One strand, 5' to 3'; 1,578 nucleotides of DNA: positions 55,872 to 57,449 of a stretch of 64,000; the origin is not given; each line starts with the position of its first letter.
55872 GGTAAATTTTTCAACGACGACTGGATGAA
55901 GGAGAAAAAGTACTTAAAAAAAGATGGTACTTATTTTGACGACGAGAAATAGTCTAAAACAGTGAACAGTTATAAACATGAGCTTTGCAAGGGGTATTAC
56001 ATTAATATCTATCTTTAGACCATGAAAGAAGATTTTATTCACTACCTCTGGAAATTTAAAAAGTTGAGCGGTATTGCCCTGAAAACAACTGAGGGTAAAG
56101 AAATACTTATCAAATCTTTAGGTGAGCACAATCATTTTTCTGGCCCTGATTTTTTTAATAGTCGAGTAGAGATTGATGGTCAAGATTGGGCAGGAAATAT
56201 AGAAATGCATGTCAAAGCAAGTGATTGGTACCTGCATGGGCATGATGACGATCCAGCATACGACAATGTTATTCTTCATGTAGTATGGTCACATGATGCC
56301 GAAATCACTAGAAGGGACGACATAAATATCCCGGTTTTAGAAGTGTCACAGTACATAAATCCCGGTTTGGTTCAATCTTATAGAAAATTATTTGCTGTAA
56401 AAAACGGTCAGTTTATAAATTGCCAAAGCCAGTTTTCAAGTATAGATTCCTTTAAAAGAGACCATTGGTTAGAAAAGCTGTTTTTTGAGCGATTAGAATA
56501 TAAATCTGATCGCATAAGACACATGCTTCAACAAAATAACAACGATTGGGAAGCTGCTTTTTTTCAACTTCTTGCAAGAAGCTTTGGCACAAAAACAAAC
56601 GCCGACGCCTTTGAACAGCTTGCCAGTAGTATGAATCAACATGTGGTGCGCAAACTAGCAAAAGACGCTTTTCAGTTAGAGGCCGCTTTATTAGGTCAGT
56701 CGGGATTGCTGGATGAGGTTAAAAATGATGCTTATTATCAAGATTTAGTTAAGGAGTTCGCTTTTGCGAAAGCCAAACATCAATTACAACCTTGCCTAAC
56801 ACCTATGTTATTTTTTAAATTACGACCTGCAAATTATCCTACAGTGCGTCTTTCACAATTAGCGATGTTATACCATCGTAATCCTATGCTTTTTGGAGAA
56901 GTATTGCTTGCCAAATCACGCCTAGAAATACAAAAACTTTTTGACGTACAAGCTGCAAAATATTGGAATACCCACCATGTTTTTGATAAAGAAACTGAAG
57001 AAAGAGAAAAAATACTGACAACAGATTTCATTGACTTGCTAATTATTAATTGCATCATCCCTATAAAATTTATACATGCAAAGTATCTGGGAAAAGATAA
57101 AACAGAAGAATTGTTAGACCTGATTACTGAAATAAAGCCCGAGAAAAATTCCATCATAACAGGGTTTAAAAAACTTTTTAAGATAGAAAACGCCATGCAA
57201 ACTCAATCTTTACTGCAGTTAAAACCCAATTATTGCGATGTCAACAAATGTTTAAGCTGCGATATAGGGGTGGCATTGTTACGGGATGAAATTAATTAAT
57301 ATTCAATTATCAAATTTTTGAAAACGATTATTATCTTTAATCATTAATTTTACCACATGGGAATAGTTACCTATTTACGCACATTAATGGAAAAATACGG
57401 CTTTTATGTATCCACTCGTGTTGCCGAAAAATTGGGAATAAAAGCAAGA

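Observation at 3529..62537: Massively over-represented 16-bp palindrome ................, also embedded in conserved CDSs in all three frames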

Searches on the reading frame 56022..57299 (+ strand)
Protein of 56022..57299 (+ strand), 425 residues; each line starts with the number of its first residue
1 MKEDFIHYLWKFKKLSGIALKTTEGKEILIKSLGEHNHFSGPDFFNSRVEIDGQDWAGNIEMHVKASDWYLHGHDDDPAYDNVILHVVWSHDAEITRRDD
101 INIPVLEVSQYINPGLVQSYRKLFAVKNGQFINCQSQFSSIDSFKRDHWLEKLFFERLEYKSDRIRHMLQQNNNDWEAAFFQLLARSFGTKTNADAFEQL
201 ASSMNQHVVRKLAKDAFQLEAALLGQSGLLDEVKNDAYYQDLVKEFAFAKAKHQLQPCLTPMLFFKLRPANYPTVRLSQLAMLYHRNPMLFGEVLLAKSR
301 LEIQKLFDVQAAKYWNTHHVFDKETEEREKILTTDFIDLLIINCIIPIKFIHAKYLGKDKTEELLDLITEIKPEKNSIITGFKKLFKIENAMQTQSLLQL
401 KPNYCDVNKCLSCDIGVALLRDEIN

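Call 6: search_protein_families(library=pfam, proteins=[window:56022-57299:+])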
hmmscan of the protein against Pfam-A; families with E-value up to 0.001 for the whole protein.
window:56022-57299:+ (425 aa): 1 family
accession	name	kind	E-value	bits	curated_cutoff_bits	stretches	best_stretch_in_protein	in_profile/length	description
PF11013.13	DUF2851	-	6.2e-135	450.4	25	1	3-377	1-375/375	Protein of unknown function (DUF2851)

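Call 31: find_homologous_proteins(query=window:56022-57299:+, max_evalue=1e-30)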
Query window:56022-57299:+ (425 aa): 6781 proteins with E <= 1e-30 among 8000 candidates; the best 120 are listed.
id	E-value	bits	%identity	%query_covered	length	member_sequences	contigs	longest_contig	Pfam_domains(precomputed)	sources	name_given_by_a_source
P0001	6.4e-274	926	95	100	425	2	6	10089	PF11013.14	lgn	-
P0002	2.4e-244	829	84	99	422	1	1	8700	PF11013.14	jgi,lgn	jgi:hypothetical protein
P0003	7.1e-244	827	84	99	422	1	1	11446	PF11013.14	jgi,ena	-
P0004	1.1e-243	827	84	99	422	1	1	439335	PF11013.14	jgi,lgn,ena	-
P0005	6.8e-243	824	82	99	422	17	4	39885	PF11013.14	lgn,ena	-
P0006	8.9e-242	821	83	99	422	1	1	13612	PF11013.14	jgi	jgi:hypothetical protein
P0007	1.1e-241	820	83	99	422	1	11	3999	PF11013.14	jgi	jgi:hypothetical protein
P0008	2.3e-241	819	83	99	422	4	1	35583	PF11013.14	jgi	jgi:hypothetical protein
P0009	1.2e-240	817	83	99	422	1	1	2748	PF11013.14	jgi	jgi:hypothetical protein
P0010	2.7e-240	816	83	99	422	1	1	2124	PF11013.14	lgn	-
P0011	7.6e-240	814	83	99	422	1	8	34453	PF11013.14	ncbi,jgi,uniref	ncbi:MAG: hypothetical protein ACJAXY_000533 [Nonlabens sp.]|jgi:hypothetical protein|uniref:DUF2851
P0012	1.8e-239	813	83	99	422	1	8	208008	PF11013.14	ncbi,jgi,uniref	ncbi:DUF2851 family protein [Nonlabens sp.]|jgi:hypothetical protein|uniref:DUF2851 family protein n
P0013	1.9e-239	813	82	99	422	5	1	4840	PF11013.14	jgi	-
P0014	6.7e-239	811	83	99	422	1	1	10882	PF11013.14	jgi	jgi:hypothetical protein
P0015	8.3e-239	811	83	99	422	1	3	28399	PF11013.14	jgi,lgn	jgi:hypothetical protein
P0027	5.2e-215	732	73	99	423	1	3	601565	PF11013.14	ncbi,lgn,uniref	ncbi:MAG: DUF2851 family protein [Nonlabens sp.]|uniref:DUF2851 family protein n=1 Tax=Nonlabens sp.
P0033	1.3e-209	715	71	99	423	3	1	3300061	PF11013.14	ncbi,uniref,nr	ncbi:hypothetical protein BST92_08335 [Nonlabens arenilitoris]|uniref:DUF2851 domain-containing prot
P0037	4.5e-206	703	71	100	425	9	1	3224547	PF11013.14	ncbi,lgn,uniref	ncbi:DUF2851 family protein [Nonlabens ulvanivorans]|uniref:DUF2851 family protein n=1 Tax=Nonlabens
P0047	4.4e-196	670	68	99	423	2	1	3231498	PF11013.14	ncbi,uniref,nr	ncbi:hypothetical protein AAU57_14605 [Nonlabens sp. YIK11]|uniref:DUF2851 family protein n=1 Tax=No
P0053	6.3e-193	660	66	99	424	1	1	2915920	PF11013.14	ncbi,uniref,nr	ncbi:DUF2851 family protein [Nonlabens marinus]|uniref:DUF2851 domain-containing protein n=1 Tax=Non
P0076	4.7e-160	551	57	99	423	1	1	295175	PF11013.14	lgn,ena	-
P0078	2.6e-143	496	54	95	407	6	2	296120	PF11013.14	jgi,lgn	jgi:hypothetical protein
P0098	1.4e-133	464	49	99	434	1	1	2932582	PF11013.14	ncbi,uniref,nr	ncbi:DUF2851 family protein [Dokdonia sp. Hel_I_53]|uniref:DUF2851 family protein n=1 Tax=Dokdonia s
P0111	4.4e-133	463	48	99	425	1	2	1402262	PF11013.14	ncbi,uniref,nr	ncbi:DUF2851 family protein [Aestuariibaculum suncheonense]|uniref:DUF2851 family protein n=1 Tax=Ae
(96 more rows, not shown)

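Call 32: find_encoding_contigs(protein=P0004, flank=10000, max_places=1)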
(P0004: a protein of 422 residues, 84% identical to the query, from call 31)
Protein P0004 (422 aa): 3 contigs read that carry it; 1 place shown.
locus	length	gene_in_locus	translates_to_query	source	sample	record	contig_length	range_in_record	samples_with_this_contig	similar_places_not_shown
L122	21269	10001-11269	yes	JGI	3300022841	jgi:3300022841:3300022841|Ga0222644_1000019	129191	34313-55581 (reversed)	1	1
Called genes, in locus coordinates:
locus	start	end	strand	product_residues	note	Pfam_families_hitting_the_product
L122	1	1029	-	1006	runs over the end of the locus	PF17678:Glyco_hydro_92N, PF07971:Glyco_hydro_92, PF00754:F5_F8_type_C (weak)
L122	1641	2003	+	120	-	-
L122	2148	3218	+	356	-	PF02424:ApbE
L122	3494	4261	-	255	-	PF13489:Methyltransf_23, PF08241:Methyltransf_11, PF08242:Methyltransf_12 (faint), PF13649:Methyltransf_25, PF01209:Ubie_methyltran (weak), PF13847:Methyltransf_31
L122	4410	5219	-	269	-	PF00557:Peptidase_M24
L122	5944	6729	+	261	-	PF00106:adh_short, PF08659:KR, PF13460:NAD_binding_10 (weak), PF13561:adh_short_C2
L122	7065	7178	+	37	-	-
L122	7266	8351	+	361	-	PF04909:Amidohydro_2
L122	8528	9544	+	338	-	PF00291:PALP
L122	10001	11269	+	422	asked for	PF11013:DUF2851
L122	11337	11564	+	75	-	-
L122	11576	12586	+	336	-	PF07885:Ion_trans_2, PF02254:TrkA_N, PF02080:TrkA_C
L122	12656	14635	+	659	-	PF01235:Na_Ala_symp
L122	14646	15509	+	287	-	PF12836:HHH_3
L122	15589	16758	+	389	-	PF02771:Acyl-CoA_dh_N, PF02770:Acyl-CoA_dh_M, PF00441:Acyl-CoA_dh_1, PF08028:Acyl-CoA_dh_2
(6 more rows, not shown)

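Call 33: find_encoding_contigs(protein=P0027, flank=10000, max_places=1)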
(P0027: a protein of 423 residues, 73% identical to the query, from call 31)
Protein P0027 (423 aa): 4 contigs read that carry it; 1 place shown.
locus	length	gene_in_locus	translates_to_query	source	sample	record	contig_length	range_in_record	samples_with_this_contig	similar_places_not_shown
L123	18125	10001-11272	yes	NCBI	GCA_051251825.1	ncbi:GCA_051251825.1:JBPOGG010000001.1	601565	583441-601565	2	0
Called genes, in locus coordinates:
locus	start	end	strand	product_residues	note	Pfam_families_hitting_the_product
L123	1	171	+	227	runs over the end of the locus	PF00106:adh_short, PF01370:Epimerase, PF08659:KR, PF13561:adh_short_C2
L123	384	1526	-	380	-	PF22660:RS_preATP-grasp-like, PF07478:Dala_Dala_lig_C (faint), PF02222:ATP-grasp, PF17769:PurK_C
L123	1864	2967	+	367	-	PF00156:Pribosyltran, PF00406:ADK, PF13207:AAA_17, PF13238:AAA_18, PF13671:AAA_33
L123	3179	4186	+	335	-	PF01018:GTP1_OBG, PF01926:MMR_HSR1, PF02421:FeoB_N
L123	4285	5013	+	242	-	-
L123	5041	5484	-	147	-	PF07606:DUF1569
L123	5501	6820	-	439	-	PF07075:NamZ_N, PF20732:NamZ_C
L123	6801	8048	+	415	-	PF12704:MacB_PCD, PF02687:FtsX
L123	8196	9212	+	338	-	PF00291:PALP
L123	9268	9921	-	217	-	-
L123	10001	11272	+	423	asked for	PF11013:DUF2851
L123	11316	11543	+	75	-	-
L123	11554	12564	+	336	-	PF07885:Ion_trans_2, PF02254:TrkA_N, PF02080:TrkA_C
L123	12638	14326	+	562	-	PF01235:Na_Ala_symp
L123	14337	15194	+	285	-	PF12836:HHH_3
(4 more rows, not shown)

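Call 34: find_encoding_contigs(protein=P0033, flank=10000, max_places=1)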
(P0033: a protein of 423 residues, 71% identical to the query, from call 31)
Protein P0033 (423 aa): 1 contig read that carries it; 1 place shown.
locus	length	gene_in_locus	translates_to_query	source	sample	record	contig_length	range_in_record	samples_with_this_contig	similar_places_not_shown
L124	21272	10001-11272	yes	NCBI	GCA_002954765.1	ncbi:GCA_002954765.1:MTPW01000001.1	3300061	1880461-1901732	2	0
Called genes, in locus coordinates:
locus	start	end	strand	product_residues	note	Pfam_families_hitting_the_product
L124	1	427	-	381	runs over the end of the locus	PF22660:RS_preATP-grasp-like, PF02222:ATP-grasp, PF07478:Dala_Dala_lig_C (weak), PF17769:PurK_C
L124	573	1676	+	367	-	PF00156:Pribosyltran, PF00406:ADK, PF13207:AAA_17, PF13238:AAA_18, PF13671:AAA_33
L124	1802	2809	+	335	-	PF01018:GTP1_OBG, PF01926:MMR_HSR1, PF02421:FeoB_N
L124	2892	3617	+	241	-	-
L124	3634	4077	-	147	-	PF07606:DUF1569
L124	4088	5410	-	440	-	PF07075:NamZ_N, PF20732:NamZ_C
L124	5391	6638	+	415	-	PF12704:MacB_PCD, PF02687:FtsX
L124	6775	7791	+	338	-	PF00291:PALP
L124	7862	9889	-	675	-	PF01483:P_proprotein (faint), PF26689:FIDD, PF18962:Por_Secre_tail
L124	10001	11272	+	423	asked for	PF11013:DUF2851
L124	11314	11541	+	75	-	-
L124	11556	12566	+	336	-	PF07885:Ion_trans_2, PF02254:TrkA_N, PF02080:TrkA_C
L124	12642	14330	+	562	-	PF01235:Na_Ala_symp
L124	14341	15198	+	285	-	PF12836:HHH_3, PF00633:HHH (faint)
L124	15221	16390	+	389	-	PF02771:Acyl-CoA_dh_N, PF02770:Acyl-CoA_dh_M, PF00441:Acyl-CoA_dh_1, PF08028:Acyl-CoA_dh_2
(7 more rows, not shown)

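Call 35: find_encoding_contigs(protein=P0037, flank=10000, max_places=1)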
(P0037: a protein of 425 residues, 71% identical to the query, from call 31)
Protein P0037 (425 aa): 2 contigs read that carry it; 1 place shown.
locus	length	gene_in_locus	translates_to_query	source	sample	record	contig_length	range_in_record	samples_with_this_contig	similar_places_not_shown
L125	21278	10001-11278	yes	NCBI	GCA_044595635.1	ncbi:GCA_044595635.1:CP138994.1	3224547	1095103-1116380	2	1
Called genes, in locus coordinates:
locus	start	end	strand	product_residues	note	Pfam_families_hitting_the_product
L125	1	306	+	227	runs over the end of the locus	PF00106:adh_short, PF01370:Epimerase (weak), PF08659:KR, PF13561:adh_short_C2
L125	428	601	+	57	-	-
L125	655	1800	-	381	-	PF22660:RS_preATP-grasp-like, PF07478:Dala_Dala_lig_C (faint), PF02222:ATP-grasp, PF17769:PurK_C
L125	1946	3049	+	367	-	PF00156:Pribosyltran, PF00406:ADK, PF13207:AAA_17, PF13238:AAA_18, PF13671:AAA_33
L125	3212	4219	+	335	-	PF01018:GTP1_OBG, PF01926:MMR_HSR1, PF02421:FeoB_N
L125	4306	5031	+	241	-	-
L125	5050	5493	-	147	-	PF07606:DUF1569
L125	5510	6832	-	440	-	PF07075:NamZ_N, PF20732:NamZ_C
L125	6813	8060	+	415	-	PF12704:MacB_PCD, PF02687:FtsX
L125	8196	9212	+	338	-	PF00291:PALP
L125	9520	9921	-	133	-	-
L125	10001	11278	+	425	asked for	PF11013:DUF2851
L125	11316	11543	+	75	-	-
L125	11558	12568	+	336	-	PF07885:Ion_trans_2, PF02254:TrkA_N, PF02080:TrkA_C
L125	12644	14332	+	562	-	PF01235:Na_Ala_symp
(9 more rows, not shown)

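Call 36: find_encoding_contigs(protein=P0047, flank=10000, max_places=1)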
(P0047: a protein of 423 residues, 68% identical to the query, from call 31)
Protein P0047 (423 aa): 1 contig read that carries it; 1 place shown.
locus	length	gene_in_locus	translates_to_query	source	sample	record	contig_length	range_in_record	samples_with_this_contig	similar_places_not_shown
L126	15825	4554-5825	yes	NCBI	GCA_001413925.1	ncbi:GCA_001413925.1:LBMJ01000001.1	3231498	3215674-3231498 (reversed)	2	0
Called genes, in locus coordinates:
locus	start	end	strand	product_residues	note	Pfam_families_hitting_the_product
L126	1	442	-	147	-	PF07606:DUF1569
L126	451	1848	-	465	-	PF07075:NamZ_N, PF20732:NamZ_C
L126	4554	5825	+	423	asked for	PF11013:DUF2851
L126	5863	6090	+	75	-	-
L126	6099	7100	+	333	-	PF07885:Ion_trans_2, PF02254:TrkA_N, PF02080:TrkA_C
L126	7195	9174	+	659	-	PF01235:Na_Ala_symp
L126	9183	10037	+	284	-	PF12836:HHH_3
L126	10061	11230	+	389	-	PF02771:Acyl-CoA_dh_N, PF02770:Acyl-CoA_dh_M, PF00441:Acyl-CoA_dh_1, PF08028:Acyl-CoA_dh_2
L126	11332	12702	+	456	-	PF00128:Alpha-amylase, PF09154:Alpha-amy_C_pro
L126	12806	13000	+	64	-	PF01165:Ribosomal_S21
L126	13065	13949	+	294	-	PF02899:Phage_int_SAM_1, PF13495:Phage_int_SAM_4 (faint), PF00589:Phage_integrase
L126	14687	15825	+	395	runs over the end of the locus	PF00009:GTP_EFTU, PF03144:GTP_EFTU_D2, PF03143:GTP_EFTU_D3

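Call 37: find_encoding_contigs(protein=P0053, flank=10000, max_places=1)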
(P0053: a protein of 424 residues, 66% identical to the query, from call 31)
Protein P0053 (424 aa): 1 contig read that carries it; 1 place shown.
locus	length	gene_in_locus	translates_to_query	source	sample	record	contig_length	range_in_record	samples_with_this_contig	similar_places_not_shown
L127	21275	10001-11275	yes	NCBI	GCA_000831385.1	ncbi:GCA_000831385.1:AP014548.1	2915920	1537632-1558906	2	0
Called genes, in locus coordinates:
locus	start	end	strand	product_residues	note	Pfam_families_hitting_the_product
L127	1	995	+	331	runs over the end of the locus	PF04389:Peptidase_M28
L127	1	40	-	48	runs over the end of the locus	-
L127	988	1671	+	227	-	PF00106:adh_short, PF01370:Epimerase (weak), PF08659:KR, PF13460:NAD_binding_10 (faint), PF13561:adh_short_C2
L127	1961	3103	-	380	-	PF22660:RS_preATP-grasp-like, PF21244:PurT_C (faint), PF02222:ATP-grasp, PF07478:Dala_Dala_lig_C, PF17769:PurK_C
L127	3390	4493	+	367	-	PF00156:Pribosyltran, PF00406:ADK, PF13207:AAA_17, PF13238:AAA_18, PF13671:AAA_33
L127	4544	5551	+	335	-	PF01018:GTP1_OBG, PF01926:MMR_HSR1, PF02421:FeoB_N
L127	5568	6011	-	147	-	PF07606:DUF1569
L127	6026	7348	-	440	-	PF07075:NamZ_N, PF20732:NamZ_C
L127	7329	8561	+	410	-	PF12704:MacB_PCD, PF02687:FtsX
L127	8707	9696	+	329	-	PF00291:PALP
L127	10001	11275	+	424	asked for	PF11013:DUF2851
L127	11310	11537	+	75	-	-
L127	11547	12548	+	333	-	PF07885:Ion_trans_2, PF02254:TrkA_N, PF02080:TrkA_C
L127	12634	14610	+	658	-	PF01235:Na_Ala_symp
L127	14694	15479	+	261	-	PF12836:HHH_3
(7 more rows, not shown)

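Call 38: find_encoding_contigs(protein=P0098, flank=10000, max_places=1)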
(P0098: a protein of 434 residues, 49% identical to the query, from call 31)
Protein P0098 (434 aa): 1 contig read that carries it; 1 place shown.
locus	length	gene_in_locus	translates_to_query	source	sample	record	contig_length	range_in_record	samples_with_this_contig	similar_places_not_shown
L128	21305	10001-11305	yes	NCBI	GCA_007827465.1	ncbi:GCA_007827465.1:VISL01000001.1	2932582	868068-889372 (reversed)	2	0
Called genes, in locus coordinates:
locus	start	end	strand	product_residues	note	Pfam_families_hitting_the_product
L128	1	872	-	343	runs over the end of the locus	PF10604:Polyketide_cyc2, PF06445:GyrI-like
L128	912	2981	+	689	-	PF03571:Peptidase_M49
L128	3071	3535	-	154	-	PF03625:DUF302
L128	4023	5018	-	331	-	-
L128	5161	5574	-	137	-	PF13648:Lipocalin_4 (weak)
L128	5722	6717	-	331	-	PF18962:Por_Secre_tail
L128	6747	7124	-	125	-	-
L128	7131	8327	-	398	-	PF05222:AlaDh_PNT_N, PF03807:F420_oxidored (faint), PF01262:AlaDh_PNT_C, PF02826:2-Hacid_dh_C (weak), PF01488:Shikimate_DH (faint)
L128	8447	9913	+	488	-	PF00291:PALP, PF00571:CBS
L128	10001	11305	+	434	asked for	PF11013:DUF2851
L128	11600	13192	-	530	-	PF00009:GTP_EFTU, PF01926:MMR_HSR1, PF22042:EF-G_D2, PF16658:RF3_C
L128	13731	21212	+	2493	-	PF13573:SprB, PF13573:SprB, PF13573:SprB, PF17803:Cadherin_4, PF17892:Cadherin_5, PF17963:Big_9, PF17892:Cadherin_5, PF17963:Big_9, +5 more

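Call 39: find_encoding_contigs(protein=P0111, flank=10000, max_places=1)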
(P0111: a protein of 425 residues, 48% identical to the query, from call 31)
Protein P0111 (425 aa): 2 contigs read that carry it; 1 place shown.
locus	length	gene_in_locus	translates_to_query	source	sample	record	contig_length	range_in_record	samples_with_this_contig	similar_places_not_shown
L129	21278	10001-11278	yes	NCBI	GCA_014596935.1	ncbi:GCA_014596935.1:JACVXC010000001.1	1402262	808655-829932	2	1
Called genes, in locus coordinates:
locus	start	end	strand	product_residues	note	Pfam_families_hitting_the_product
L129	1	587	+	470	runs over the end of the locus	PF13428:TPR_14 (faint), PF13432:TPR_16 (faint), PF00578:AhpC-TSA, PF02630:SCO1-SenC (weak), PF08534:Redoxin, PF00085:Thioredoxin, PF13098:Thioredoxin_2, PF13905:Thioredoxin_8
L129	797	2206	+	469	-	PF08534:Redoxin, PF00255:GSHPx (weak), PF00578:AhpC-TSA, PF00085:Thioredoxin, PF13905:Thioredoxin_8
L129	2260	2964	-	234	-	PF03848:TehB (weak), PF13489:Methyltransf_23, PF13847:Methyltransf_31, PF08241:Methyltransf_11, PF08242:Methyltransf_12 (weak), PF13649:Methyltransf_25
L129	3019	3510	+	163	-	PF03692:CxxCxxCC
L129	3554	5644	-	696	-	PF10459:Peptidase_S46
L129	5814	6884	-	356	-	PF00144:Beta-lactamase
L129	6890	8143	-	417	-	PF07075:NamZ_N, PF20732:NamZ_C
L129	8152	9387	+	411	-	PF12704:MacB_PCD, PF02687:FtsX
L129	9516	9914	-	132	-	PF11026:DUF2721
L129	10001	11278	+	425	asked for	PF11013:DUF2851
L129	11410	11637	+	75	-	PF04024:PspC (weak)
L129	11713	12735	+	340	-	PF07885:Ion_trans_2, PF02254:TrkA_N, PF02080:TrkA_C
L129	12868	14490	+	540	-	PF01235:Na_Ala_symp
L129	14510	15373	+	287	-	PF03934:T2SSK (faint), PF12826:HHH_2 (faint), PF12836:HHH_3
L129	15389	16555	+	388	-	PF02771:Acyl-CoA_dh_N, PF02770:Acyl-CoA_dh_M, PF00441:Acyl-CoA_dh_1, PF08028:Acyl-CoA_dh_2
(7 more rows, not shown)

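Call 82: find_encoding_contigs(protein=P0076, flank=10000, max_places=1)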
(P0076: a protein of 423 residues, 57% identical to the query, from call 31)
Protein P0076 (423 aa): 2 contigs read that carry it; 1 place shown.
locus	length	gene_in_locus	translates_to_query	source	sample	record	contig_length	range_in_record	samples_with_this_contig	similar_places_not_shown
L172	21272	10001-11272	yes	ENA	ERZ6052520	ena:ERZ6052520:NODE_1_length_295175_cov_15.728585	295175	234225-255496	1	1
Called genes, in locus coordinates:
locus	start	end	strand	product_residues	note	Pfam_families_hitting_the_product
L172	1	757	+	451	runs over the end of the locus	PF03559:Hexose_dehydrat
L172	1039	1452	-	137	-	PF20398:DUF6691, PF04143:Sulf_transp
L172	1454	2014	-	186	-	PF04143:Sulf_transp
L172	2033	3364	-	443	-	PF00753:Lactamase_B, PF00581:Rhodanese (faint)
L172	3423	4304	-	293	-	PF04116:FA_hydroxylase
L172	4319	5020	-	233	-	PF03358:FMN_red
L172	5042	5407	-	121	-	PF00581:Rhodanese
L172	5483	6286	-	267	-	PF01925:TauE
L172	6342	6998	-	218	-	PF13545:HTH_Crp_2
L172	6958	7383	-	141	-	PF06170:DUF983 (weak)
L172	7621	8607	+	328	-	PF00291:PALP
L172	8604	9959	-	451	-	PF00144:Beta-lactamase, PF11954:DUF3471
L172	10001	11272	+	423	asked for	PF11013:DUF2851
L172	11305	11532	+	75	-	-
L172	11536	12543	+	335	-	PF07885:Ion_trans_2, PF02254:TrkA_N, PF02080:TrkA_C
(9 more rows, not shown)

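Call 83: find_encoding_contigs(protein=P0078, flank=10000, max_places=1)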
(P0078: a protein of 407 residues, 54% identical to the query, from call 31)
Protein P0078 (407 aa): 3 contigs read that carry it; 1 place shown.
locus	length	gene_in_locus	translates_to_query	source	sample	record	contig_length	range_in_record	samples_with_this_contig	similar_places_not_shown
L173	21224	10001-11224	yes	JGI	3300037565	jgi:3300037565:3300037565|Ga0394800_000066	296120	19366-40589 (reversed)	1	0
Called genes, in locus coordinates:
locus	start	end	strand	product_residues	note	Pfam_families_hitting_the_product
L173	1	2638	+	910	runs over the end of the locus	PF13620:CarboxypepD_reg, PF13715:CarbopepD_reg_2, PF14905:OMP_b-brl_3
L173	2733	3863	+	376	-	PF04055:Radical_SAM, PF06969:HemN_C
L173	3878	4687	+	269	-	PF20329:DUF6624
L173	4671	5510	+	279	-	PF04199:Cyclase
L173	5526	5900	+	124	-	PF04237:YjbR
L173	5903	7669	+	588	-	PF00488:MutS_V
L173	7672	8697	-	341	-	PF09949:APP1_cat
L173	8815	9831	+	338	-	PF00291:PALP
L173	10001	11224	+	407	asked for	PF11013:DUF2851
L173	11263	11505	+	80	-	-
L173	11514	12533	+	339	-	PF07885:Ion_trans_2, PF02254:TrkA_N, PF02080:TrkA_C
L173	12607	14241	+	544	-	PF01235:Na_Ala_symp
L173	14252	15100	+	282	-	PF12836:HHH_3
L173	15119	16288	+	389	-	PF02771:Acyl-CoA_dh_N, PF02770:Acyl-CoA_dh_M, PF00441:Acyl-CoA_dh_1, PF08028:Acyl-CoA_dh_2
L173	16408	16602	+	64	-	PF01165:Ribosomal_S21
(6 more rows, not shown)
